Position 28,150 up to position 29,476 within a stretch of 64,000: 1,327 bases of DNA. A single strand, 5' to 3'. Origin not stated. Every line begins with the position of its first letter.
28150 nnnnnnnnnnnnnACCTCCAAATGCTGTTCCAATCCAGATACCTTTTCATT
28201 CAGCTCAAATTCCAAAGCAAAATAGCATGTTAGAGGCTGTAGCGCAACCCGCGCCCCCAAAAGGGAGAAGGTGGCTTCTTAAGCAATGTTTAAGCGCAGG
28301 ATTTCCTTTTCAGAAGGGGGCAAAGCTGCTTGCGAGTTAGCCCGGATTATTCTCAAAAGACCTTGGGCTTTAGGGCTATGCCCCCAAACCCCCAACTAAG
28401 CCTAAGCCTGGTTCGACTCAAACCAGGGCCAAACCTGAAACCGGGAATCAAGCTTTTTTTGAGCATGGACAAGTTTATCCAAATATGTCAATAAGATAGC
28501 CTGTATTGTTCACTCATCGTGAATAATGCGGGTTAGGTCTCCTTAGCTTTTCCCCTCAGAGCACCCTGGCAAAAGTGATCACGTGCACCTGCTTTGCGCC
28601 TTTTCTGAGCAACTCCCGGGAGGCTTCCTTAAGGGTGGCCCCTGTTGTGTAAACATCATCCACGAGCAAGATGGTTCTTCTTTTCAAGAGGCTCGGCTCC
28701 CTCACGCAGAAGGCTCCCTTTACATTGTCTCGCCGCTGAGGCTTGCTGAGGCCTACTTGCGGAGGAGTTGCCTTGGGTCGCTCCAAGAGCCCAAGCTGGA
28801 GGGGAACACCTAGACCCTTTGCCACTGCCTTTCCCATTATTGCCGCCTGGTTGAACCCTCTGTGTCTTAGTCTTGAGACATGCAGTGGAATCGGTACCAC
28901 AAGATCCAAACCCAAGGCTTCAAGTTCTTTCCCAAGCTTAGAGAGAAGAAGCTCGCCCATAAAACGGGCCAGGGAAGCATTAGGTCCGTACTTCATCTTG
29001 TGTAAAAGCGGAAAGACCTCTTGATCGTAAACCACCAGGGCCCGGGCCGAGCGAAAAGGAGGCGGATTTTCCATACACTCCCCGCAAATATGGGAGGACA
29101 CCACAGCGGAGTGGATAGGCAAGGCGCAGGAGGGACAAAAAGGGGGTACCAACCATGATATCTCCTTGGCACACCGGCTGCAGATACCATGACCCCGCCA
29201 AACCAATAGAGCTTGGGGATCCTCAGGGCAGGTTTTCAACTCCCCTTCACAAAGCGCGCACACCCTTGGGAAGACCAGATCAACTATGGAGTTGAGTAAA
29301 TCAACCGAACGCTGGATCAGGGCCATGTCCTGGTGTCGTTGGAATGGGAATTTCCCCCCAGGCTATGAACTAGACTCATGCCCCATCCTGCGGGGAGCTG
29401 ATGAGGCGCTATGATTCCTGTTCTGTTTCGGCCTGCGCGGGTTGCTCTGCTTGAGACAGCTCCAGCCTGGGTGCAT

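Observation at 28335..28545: Family of ~200-bp intergenic repeat elements with a conserved 5' motif, a covarying GC hairpin and (in one copy) terminal inverted repeats: MITE-like or small-RNA candidates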

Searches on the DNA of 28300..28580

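Call 31: search_rna_families(source=window, start=28300, end=28580, threshold=evalue, max_evalue=10)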
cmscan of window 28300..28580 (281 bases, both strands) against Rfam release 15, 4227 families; matches with E-value up to 10: 3.
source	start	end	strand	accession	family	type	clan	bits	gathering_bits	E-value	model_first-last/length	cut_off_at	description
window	28322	28458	-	RF04257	mir-9230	Gene; miRNA;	-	15.9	100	1.4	1-87/87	no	mir-9230 microRNA precursor family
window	28369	28383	-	RF02448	SpR20_sRNA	Gene; sRNA;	-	11.4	45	7.9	1-45/45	no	Streptococcus sRNA SpR20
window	28490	28580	-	RF01071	OLE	Gene;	-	7.7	50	5.4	517-616/616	5'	Ornate Large Extremophilic RNA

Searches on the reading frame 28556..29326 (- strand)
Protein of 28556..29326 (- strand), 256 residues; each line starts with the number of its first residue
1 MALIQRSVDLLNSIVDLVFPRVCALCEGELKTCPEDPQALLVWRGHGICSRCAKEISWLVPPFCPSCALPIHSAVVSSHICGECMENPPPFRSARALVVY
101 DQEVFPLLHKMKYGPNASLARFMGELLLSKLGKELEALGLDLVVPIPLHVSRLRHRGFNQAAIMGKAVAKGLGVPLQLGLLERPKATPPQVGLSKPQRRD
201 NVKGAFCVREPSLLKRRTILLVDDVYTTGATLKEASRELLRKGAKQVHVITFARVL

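Call 15: search_protein_families(library=ncbifam, proteins=[window:28556-29326:-])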
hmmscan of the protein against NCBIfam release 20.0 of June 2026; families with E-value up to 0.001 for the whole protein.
window:28556-29326:- (256 aa): 10 families
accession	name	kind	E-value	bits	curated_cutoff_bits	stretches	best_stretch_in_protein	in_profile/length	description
NF008616.0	PRK11595.1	equivalog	1.7e-42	145.5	304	1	41-256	15-227/227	DNA utilization protein GntX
TIGR00201.1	comF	subfamily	1.6e-27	96.6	233.55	1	49-254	1-190/190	ComF family protein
NF005537.0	PRK07199.1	subfamily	7.1e-06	25.3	322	1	207-251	202-246/301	ribose-phosphate diphosphokinase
TIGR01251.1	ribP_PPkin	subfamily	2.1e-05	23.6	113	1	215-251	209-245/309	ribose-phosphate diphosphokinase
NF002095.0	PRK00934.1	equivalog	3.6e-05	23.1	296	1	214-253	203-242/287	ribose-phosphate diphosphokinase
NF006605.0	PRK09162.1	equivalog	0.00019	20.8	181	1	213-252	95-134/183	hypoxanthine-guanine phosphoribosyltransferase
NF002620.0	PRK02277.1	subfamily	0.00024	20.8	115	1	200-250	126-175/201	orotate phosphoribosyltransferase-like protein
TIGR01203.1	HGPRTase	equivalog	0.00026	20.8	150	1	215-252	84-121/167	hypoxanthine phosphoribosyltransferase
NF002320.0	PRK01259.1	subfamily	0.0005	19.5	297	1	215-251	213-249/316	ribose-phosphate diphosphokinase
NF001097.0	PRK00129.1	equivalog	0.00061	19.6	114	1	179-251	87-159/209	uracil phosphoribosyltransferase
